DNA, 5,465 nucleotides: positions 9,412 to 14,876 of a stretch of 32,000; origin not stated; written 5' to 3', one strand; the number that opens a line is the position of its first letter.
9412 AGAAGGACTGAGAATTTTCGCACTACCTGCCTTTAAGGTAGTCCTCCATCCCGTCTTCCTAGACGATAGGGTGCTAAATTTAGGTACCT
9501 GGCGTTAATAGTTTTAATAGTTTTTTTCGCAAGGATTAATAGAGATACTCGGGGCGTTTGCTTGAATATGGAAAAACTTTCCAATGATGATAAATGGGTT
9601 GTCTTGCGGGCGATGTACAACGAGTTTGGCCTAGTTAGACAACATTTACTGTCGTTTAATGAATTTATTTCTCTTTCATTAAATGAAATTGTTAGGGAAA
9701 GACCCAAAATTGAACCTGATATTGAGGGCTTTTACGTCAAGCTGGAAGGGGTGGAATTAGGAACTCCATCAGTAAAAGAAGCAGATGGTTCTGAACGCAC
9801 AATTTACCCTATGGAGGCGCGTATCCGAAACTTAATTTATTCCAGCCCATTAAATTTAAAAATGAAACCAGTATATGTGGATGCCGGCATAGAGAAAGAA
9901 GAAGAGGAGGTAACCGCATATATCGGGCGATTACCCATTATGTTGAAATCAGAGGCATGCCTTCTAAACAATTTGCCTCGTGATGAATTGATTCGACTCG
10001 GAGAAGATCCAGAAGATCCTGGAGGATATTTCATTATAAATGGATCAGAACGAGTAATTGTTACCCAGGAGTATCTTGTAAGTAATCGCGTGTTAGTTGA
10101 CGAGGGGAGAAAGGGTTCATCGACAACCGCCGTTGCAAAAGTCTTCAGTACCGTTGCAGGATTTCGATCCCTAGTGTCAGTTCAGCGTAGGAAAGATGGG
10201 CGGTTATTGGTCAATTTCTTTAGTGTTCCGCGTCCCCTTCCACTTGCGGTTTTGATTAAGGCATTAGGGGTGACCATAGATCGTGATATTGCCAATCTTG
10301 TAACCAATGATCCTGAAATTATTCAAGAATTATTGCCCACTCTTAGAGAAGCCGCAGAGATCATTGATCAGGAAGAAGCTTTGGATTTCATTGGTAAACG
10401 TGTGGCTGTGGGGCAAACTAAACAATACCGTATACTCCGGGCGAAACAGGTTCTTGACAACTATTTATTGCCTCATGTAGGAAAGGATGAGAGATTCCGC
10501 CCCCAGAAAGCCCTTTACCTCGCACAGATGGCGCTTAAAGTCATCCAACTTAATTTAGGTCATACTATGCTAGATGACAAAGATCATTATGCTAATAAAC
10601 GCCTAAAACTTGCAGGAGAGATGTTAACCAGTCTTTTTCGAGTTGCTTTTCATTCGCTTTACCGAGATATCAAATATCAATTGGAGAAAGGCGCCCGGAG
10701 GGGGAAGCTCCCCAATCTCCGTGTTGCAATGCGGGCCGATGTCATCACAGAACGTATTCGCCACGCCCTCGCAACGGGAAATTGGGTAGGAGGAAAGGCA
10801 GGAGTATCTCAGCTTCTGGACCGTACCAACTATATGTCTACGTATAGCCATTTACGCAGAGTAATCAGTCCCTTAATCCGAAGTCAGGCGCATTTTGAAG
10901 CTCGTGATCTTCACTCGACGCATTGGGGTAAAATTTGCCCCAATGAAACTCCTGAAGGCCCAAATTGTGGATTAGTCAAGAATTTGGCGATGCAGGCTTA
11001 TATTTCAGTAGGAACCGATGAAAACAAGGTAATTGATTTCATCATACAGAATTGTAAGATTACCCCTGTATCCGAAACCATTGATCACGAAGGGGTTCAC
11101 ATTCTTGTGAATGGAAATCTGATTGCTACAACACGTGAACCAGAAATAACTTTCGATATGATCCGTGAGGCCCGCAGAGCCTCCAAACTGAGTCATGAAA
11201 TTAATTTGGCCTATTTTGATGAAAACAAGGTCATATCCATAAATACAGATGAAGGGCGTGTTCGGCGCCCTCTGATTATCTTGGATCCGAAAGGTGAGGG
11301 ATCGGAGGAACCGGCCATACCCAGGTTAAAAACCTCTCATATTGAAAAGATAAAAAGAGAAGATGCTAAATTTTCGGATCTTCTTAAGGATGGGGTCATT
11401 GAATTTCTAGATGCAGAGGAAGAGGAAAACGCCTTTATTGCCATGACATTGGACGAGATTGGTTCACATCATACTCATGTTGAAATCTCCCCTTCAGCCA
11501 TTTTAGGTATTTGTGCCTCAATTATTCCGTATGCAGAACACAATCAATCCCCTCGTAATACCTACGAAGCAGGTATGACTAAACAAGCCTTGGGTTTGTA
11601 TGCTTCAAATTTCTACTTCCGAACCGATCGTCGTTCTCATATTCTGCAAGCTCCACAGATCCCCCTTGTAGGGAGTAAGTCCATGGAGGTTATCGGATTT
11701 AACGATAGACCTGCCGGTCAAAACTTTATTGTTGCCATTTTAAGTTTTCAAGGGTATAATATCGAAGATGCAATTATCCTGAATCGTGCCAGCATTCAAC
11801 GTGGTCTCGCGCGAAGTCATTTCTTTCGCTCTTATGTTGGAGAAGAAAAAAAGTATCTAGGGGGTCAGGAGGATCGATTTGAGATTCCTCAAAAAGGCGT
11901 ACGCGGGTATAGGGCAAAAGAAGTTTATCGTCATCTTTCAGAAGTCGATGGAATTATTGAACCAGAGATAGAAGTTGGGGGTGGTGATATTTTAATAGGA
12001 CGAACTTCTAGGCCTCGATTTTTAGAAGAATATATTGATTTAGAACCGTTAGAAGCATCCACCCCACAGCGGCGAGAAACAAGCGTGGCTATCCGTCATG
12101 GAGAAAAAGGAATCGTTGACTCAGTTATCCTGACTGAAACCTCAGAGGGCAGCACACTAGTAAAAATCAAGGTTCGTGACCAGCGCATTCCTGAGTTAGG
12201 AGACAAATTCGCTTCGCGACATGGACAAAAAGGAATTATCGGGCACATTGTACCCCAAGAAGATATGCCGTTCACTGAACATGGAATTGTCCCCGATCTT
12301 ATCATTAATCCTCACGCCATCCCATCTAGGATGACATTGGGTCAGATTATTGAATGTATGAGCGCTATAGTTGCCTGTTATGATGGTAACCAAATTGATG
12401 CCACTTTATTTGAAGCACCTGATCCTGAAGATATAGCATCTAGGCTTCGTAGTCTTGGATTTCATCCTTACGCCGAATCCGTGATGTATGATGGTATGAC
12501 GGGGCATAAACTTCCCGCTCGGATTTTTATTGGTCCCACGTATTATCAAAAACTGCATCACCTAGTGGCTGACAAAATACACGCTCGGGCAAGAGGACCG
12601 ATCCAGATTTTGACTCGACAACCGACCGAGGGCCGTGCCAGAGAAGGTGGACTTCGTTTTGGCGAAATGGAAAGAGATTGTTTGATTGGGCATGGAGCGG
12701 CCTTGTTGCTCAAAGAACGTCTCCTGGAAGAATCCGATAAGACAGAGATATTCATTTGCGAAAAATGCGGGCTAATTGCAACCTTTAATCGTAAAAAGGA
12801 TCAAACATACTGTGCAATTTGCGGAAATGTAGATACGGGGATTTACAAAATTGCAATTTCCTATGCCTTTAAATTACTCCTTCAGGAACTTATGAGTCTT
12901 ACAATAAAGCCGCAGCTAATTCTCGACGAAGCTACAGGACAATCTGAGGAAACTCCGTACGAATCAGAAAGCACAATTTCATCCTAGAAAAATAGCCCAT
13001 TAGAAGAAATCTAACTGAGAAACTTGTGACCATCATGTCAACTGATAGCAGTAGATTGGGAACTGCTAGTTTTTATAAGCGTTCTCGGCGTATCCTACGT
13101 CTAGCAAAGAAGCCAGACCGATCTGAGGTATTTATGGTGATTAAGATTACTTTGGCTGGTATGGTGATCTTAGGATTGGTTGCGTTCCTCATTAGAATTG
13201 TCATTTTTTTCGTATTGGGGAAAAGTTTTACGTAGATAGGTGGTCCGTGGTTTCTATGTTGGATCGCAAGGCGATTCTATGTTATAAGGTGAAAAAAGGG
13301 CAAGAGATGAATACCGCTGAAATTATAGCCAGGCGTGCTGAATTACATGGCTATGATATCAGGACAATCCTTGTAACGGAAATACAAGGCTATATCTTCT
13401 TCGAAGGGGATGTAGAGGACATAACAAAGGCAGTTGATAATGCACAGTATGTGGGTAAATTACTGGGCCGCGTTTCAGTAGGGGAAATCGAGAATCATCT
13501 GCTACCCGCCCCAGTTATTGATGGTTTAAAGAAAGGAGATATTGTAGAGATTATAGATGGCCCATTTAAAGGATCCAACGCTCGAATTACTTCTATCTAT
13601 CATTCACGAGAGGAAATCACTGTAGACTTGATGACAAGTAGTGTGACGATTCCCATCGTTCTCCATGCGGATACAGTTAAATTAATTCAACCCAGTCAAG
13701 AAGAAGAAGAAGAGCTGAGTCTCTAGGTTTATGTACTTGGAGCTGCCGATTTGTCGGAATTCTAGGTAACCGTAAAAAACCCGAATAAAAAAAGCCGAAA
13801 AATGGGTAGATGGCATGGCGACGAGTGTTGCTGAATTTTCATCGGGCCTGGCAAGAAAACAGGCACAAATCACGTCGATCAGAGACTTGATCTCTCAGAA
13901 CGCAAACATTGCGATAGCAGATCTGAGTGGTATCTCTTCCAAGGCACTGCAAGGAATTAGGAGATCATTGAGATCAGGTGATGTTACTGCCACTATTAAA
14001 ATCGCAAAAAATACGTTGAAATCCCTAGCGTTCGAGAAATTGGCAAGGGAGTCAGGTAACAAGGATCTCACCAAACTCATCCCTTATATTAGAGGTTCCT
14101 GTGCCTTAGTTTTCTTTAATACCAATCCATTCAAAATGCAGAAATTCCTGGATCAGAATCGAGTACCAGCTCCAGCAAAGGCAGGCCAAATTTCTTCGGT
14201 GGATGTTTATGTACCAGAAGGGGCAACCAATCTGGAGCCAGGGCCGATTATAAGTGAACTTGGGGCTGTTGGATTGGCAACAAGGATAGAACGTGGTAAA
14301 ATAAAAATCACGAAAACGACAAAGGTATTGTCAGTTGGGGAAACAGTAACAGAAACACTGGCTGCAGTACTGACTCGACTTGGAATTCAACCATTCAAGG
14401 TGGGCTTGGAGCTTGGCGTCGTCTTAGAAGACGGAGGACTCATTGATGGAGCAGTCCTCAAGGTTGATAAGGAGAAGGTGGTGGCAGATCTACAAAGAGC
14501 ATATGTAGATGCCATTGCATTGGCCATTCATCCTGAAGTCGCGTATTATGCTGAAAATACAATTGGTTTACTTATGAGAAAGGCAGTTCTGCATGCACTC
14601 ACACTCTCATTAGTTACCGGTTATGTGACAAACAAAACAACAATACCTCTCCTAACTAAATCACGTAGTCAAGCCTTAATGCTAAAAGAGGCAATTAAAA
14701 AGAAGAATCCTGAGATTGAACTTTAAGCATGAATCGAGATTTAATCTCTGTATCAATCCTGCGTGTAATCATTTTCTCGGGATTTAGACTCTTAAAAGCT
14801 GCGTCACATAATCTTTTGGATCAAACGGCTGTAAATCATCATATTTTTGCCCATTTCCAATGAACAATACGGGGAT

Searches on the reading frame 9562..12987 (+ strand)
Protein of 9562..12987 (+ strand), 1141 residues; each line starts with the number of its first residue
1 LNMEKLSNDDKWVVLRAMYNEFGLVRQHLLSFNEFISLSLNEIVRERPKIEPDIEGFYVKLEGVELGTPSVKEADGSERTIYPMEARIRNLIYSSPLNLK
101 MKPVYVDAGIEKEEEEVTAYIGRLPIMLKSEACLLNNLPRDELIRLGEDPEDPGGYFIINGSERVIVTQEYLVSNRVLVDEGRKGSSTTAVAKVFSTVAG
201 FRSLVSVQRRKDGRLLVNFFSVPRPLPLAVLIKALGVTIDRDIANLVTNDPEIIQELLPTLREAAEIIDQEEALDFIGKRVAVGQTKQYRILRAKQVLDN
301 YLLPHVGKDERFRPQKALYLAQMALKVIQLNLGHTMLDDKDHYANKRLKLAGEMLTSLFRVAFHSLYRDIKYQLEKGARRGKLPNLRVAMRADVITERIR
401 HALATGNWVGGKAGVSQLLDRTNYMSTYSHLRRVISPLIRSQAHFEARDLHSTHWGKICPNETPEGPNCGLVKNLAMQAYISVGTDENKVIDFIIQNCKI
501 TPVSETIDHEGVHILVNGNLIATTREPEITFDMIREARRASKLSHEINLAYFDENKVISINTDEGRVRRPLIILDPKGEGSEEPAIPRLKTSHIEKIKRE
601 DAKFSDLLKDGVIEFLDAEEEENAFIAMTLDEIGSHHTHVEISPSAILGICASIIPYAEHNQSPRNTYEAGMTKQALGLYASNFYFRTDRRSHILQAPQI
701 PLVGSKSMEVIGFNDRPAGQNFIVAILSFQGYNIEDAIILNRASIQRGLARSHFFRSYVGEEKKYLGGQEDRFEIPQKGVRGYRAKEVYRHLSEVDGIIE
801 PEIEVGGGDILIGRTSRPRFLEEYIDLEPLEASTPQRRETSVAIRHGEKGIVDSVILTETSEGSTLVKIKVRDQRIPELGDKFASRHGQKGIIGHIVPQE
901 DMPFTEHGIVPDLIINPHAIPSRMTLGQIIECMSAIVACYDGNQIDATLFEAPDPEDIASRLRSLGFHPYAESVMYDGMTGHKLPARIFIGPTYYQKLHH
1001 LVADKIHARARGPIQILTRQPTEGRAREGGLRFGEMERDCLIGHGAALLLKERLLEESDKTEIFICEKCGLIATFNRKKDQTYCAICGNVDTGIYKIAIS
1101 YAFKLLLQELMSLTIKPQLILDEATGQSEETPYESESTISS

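Call 107: search_protein_families(library=pfam, proteins=[window:9562-12987:+], max_evalue=0.00001)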
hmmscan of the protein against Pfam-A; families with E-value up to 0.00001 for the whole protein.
window:9562-12987:+ (1141 aa): 7 families
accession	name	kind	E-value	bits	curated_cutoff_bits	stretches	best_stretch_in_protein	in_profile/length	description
PF00562.33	RNA_pol_Rpb2_6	-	1.4e-134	449.4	23.4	1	651-1027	1-373/373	RNA polymerase Rpb2, domain 6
PF04563.20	RNA_pol_Rpb2_1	-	1.8e-56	191.4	28.2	1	23-397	1-203/203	RNA polymerase beta subunit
PF04561.19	RNA_pol_Rpb2_2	-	3.8e-33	115.2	21.7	1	174-349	2-190/190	RNA polymerase Rpb2, domain 2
PF04560.25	RNA_pol_Rpb2_7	-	3.2e-29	101.6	32.1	1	1029-1121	1-86/87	RNA polymerase Rpb2, domain 7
PF04565.21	RNA_pol_Rpb2_3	-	3.7e-27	94.7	21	1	417-481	1-68/68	RNA polymerase Rpb2, domain 3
PF04566.18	RNA_pol_Rpb2_4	-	2.3e-17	63.3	28.7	1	514-574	1-61/62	RNA polymerase Rpb2, domain 4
PF04567.22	RNA_pol_Rpb2_5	-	1.7e-09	38.9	21.1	1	604-636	1-33/66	RNA polymerase Rpb2, domain 5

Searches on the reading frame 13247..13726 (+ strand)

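Call 107: search_protein_families(library=pfam, proteins=[window:13247-13726:+], max_evalue=0.00001)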
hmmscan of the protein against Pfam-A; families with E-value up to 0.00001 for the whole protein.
window:13247-13726:+ (159 aa): 2 families
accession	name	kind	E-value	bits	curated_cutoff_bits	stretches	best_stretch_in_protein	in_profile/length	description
PF00467.35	KOW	-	8.8e-08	32.1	22.3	1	96-127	1-32/32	KOW motif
PF03439.18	Spt5-NGN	-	1.3e-06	28.7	22.4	1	14-83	6-82/84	Early transcription elongation factor of RNA pol II, NGN section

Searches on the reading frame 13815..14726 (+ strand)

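Call 107: search_protein_families(library=pfam, proteins=[window:13815-14726:+], max_evalue=0.00001)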
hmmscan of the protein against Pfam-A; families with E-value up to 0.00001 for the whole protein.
window:13815-14726:+ (303 aa): 2 families
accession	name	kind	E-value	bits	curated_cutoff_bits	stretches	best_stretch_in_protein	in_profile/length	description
PF00466.25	Ribosomal_L10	-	3.6e-19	69.1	22.8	1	13-115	4-98/100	Ribosomal protein L10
PF17777.6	RL10P_insert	-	1.8e-18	66.6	29.1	1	121-191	1-71/71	Insertion domain in 60S ribosomal protein L10P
